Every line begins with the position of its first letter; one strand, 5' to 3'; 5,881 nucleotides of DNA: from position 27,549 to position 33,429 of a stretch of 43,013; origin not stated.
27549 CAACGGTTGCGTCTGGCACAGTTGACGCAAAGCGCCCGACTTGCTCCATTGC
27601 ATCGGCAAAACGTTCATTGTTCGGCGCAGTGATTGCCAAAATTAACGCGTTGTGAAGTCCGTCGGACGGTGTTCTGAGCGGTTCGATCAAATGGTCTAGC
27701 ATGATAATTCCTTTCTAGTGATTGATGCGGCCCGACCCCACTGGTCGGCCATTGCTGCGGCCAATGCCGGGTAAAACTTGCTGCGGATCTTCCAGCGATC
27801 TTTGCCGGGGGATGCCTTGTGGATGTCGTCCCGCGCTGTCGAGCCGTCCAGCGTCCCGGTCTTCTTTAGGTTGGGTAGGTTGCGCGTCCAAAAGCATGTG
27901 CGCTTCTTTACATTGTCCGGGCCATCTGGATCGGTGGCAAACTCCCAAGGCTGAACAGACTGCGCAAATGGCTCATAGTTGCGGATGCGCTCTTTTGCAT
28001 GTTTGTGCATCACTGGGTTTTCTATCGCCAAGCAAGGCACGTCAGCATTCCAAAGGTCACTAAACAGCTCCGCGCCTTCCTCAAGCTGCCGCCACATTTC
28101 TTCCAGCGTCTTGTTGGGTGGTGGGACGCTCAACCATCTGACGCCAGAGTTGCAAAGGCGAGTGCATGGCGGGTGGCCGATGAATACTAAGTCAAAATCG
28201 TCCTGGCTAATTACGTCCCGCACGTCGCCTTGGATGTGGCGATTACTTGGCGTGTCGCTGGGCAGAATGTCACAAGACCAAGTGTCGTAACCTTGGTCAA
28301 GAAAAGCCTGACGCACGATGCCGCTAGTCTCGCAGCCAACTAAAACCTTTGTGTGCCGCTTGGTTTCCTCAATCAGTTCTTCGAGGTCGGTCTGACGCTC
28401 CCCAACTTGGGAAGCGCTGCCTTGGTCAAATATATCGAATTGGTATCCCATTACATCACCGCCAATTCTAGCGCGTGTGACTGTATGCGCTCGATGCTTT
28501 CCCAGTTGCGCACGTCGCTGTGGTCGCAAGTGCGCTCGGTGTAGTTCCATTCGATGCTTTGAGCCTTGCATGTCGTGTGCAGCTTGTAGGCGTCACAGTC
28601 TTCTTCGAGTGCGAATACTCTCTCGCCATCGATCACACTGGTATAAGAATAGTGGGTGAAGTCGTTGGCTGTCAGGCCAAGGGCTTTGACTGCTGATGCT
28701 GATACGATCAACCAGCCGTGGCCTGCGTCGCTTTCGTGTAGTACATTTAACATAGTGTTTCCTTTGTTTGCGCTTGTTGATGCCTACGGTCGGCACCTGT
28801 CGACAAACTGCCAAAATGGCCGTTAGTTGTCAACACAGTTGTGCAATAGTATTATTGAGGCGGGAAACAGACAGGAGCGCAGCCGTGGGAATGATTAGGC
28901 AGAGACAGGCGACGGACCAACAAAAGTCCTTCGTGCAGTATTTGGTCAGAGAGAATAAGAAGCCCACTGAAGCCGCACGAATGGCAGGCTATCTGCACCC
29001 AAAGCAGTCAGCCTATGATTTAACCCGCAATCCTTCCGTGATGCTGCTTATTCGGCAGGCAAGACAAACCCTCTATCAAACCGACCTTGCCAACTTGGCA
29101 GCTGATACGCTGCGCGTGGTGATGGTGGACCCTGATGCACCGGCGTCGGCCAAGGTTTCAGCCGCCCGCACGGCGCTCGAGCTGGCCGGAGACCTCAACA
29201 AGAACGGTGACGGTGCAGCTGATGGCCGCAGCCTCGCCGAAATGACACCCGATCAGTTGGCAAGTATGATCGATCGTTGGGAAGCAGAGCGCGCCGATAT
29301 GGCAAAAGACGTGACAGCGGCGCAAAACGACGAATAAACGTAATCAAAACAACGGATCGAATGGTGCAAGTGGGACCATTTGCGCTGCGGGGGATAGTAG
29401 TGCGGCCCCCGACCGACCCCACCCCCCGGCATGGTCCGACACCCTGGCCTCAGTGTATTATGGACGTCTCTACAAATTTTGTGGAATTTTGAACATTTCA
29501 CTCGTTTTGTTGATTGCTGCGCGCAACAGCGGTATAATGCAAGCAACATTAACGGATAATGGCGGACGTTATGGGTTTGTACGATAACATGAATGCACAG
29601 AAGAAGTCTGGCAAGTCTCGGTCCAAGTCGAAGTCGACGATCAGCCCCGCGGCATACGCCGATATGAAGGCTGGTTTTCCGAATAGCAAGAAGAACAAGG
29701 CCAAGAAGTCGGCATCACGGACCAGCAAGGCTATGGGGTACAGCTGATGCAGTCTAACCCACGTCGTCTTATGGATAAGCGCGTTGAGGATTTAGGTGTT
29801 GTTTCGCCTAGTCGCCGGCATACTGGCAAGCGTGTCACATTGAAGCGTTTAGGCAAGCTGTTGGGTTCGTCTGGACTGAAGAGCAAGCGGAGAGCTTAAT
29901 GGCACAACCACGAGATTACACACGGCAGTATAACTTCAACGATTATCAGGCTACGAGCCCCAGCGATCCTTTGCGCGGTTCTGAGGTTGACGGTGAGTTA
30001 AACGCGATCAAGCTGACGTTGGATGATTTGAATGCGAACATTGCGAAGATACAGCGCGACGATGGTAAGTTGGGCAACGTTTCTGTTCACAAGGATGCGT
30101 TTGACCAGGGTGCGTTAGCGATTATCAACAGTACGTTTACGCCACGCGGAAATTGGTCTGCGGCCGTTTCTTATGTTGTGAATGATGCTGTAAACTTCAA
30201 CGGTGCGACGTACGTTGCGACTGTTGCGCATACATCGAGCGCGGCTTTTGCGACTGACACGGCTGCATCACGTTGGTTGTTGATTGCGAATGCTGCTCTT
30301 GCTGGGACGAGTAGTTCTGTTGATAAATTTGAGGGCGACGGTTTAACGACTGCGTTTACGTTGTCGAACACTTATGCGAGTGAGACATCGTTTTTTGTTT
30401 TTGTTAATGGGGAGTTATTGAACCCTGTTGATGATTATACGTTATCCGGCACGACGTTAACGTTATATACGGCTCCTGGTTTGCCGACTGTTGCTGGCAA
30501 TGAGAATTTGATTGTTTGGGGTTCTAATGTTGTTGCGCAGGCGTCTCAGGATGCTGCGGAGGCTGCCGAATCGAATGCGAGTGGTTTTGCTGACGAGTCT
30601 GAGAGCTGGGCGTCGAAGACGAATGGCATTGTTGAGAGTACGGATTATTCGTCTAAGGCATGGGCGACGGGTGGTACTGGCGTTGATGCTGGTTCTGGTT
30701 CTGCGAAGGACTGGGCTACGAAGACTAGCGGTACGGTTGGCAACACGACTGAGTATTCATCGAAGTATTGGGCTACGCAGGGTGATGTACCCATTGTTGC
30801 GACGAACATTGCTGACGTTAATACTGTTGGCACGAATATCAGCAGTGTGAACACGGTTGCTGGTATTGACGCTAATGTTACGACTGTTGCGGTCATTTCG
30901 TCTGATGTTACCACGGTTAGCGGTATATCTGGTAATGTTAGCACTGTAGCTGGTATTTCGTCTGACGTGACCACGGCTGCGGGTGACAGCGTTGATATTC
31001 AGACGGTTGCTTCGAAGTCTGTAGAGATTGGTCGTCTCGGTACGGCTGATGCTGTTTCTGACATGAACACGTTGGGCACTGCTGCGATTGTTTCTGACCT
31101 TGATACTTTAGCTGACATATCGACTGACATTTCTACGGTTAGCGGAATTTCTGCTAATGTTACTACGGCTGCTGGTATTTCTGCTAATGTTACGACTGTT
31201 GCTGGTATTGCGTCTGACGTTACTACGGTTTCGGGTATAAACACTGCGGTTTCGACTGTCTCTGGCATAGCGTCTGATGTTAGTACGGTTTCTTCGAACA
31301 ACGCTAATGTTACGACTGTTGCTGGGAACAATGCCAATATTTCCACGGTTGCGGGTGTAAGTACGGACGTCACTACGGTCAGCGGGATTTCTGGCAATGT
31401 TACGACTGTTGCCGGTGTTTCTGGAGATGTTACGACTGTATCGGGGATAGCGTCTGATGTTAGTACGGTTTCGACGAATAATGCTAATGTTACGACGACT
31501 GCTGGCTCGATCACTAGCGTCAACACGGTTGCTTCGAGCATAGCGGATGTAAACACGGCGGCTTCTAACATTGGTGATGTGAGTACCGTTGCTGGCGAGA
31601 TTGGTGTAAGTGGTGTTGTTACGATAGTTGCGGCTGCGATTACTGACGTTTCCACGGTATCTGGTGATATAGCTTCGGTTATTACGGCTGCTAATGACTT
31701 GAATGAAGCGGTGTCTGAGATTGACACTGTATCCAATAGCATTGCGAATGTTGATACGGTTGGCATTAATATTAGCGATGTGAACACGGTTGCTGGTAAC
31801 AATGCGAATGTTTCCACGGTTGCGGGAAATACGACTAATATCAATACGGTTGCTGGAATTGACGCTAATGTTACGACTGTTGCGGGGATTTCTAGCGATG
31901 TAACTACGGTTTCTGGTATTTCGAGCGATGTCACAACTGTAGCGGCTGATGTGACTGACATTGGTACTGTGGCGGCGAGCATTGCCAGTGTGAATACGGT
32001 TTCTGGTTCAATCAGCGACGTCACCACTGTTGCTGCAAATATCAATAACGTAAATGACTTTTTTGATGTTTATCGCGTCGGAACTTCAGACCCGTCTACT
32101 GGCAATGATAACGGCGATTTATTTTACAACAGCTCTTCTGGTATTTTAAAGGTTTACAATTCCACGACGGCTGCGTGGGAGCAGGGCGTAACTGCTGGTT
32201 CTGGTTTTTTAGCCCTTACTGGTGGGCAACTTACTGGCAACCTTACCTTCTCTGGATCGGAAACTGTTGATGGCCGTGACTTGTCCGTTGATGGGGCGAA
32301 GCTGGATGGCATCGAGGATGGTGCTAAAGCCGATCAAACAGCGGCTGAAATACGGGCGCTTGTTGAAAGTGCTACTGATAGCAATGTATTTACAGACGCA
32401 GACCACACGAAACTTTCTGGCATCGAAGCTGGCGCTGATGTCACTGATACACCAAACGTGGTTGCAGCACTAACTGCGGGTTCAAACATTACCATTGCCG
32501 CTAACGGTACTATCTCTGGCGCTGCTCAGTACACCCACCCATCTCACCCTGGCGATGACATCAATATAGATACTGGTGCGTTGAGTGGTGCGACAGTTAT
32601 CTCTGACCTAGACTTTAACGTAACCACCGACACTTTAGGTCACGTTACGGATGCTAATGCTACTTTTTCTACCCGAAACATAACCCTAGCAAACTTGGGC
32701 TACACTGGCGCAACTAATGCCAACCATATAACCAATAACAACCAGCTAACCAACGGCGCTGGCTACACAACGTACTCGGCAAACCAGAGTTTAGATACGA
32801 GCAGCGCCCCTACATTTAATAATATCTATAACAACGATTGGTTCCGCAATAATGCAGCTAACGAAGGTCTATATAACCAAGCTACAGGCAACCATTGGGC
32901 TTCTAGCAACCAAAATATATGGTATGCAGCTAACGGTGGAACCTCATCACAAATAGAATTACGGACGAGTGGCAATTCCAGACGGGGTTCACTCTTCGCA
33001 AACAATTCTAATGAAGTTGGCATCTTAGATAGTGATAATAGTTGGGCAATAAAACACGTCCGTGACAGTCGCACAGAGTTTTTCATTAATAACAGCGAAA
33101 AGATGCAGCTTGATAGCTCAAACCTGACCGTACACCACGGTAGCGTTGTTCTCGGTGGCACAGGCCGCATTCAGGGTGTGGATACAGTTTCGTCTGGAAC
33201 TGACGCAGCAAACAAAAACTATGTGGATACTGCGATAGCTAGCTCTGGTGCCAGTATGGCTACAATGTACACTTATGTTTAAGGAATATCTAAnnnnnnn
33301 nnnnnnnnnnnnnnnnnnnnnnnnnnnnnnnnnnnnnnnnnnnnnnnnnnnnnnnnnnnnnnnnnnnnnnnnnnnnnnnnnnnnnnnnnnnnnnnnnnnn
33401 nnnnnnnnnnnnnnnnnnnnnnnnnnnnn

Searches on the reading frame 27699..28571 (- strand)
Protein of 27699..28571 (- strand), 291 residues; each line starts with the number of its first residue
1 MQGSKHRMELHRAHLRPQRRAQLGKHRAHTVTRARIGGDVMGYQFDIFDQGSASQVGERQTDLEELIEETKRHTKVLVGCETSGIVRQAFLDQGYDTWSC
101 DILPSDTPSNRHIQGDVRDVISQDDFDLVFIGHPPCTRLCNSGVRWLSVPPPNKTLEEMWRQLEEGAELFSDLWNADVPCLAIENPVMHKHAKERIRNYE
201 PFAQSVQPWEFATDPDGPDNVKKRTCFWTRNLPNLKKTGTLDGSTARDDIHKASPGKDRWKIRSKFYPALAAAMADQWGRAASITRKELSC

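Call 10: search_protein_families(library=phrogs, proteins=[window:27699-28571:-], max_evalue=0.001)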
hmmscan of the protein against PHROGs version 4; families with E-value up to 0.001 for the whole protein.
window:27699-28571:- (291 aa): 2 families
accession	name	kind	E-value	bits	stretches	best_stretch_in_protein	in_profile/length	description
phrog_757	-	other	2.4e-53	181.8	1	66-284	7-224/247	DNA methyltransferase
phrog_27471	-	unknown function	1.4e-16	61.4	1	176-279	3-93/93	-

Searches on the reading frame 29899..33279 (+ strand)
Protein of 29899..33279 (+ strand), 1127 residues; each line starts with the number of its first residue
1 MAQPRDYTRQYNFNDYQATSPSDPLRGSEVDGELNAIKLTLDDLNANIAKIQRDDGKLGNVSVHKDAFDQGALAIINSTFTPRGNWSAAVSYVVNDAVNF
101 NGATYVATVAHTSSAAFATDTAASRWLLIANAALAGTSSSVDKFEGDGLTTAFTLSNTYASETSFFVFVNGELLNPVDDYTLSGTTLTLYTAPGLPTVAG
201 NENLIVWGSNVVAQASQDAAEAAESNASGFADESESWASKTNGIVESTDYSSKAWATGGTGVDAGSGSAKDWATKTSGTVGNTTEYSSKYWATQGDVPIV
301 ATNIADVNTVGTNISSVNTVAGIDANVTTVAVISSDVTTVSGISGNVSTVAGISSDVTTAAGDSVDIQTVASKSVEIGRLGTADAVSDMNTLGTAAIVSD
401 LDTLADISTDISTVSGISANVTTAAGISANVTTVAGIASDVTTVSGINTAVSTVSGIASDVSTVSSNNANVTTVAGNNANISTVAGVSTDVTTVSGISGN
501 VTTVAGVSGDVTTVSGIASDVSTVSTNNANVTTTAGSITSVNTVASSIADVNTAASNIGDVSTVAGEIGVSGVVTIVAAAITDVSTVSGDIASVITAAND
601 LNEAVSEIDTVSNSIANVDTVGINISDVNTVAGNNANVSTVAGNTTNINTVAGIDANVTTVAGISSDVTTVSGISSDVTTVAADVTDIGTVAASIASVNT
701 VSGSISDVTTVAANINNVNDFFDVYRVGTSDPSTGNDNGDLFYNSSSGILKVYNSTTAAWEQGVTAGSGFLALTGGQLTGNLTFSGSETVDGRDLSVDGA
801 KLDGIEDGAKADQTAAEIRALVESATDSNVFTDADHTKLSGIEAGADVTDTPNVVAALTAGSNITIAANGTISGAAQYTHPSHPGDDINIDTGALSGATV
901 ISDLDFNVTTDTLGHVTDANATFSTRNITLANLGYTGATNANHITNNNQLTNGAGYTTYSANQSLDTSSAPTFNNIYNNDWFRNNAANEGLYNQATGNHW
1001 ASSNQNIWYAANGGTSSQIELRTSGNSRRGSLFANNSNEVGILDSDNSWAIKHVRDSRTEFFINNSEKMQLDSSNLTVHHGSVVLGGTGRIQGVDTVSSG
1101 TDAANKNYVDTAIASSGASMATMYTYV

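Call 10: search_protein_families(library=phrogs, proteins=[window:29899-33279:+], max_evalue=0.001)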
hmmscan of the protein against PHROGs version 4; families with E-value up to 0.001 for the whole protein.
window:29899-33279:+ (1127 aa): 6 families
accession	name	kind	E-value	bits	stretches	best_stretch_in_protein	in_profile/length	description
phrog_21412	-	tail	3.3e-40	138.8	6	798-858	1066-1127/1452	tail fiber protein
phrog_13518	-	unknown function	2.6e-16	59.8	1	709-787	560-641/1230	-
phrog_22284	-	tail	2.2e-15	56.7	2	574-680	355-465/1236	tail fiber protein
phrog_24456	-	tail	6.4e-09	35.5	1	797-869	497-570/972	tail fiber protein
phrog_29955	-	connector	2.3e-06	27.8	0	640-720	108-188/556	appendage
phrog_5073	-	tail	1.8e-05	24.9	1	80-131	212-259/519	tail fiber protein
